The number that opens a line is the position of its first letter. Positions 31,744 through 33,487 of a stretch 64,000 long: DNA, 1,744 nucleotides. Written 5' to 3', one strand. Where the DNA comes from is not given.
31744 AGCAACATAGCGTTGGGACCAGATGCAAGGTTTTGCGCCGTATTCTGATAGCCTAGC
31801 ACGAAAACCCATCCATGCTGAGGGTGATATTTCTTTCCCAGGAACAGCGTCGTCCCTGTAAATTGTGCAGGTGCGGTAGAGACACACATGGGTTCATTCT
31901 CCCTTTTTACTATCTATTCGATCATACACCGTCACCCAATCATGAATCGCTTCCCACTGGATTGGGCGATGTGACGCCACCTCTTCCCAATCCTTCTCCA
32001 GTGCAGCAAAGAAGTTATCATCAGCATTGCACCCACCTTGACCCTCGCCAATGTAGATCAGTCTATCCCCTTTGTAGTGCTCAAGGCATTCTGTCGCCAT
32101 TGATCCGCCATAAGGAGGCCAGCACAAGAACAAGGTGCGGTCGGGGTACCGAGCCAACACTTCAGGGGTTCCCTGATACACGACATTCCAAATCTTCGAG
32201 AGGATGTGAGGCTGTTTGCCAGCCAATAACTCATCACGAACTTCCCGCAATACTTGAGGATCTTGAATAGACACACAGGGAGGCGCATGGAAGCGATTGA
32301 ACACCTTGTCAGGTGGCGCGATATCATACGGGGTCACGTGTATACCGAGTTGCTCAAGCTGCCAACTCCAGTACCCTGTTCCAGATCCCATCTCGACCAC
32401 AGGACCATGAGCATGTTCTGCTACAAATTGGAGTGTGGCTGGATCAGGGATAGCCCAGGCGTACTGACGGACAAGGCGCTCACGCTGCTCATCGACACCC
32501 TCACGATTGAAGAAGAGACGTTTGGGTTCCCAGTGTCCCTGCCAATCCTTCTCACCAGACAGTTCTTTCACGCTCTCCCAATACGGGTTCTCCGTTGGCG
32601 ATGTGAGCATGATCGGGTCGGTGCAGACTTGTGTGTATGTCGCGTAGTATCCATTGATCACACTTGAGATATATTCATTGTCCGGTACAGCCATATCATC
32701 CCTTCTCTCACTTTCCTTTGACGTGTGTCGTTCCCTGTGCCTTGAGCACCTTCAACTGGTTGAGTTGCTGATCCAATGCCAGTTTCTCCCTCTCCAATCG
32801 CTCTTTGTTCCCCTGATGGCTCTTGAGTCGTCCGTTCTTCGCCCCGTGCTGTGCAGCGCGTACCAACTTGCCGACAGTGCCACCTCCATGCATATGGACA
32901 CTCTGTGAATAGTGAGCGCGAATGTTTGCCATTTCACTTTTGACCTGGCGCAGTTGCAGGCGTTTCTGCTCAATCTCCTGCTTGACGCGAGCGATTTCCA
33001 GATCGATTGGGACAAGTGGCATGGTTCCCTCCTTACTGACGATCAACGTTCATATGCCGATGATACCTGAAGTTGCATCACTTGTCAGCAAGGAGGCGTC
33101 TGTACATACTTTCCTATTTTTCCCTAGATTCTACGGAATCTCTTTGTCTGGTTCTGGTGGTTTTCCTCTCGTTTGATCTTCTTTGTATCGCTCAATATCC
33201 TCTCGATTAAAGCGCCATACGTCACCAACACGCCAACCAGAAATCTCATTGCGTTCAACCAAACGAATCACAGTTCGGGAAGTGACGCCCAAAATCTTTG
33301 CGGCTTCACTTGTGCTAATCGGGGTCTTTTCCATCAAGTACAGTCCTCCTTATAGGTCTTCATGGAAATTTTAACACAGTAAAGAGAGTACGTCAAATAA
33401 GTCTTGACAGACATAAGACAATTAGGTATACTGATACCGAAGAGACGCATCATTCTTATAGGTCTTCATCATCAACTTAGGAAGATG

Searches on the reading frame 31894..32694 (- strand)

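Call 10: search_protein_families(library=pfam, proteins=[window:31894-32694:-], max_evalue=0.001)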
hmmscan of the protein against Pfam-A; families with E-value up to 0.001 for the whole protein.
window:31894-32694:- (266 aa): 0 families

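Call 82: search_protein_families(library=phrogs, proteins=[window:31894-32694:-], max_evalue=0.001)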
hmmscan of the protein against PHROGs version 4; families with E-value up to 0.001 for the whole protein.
window:31894-32694:- (266 aa): 1 family
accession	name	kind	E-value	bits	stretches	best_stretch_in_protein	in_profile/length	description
phrog_19090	-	unknown function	1.8e-47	162.7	2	184-259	116-191/191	-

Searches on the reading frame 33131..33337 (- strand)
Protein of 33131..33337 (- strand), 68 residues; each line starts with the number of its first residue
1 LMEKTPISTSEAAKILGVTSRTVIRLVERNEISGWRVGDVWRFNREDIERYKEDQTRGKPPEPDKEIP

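Call 104: search_protein_families(library=pfam, proteins=[window:33131-33337:-], max_evalue=0.001)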
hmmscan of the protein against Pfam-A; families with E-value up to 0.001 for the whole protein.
window:33131-33337:- (68 aa): 3 families
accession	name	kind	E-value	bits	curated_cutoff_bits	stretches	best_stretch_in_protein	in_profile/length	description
PF12728.13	HTH_17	-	7.8e-14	52.1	27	1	8-55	3-50/51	Helix-turn-helix domain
PF13384.12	HTH_23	-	0.0008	19.6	24.6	0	7-34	18-45/50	Homeodomain-like domain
PF13551.12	HTH_29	-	0.00095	19.6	28.1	0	8-29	14-35/64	Winged helix-turn helix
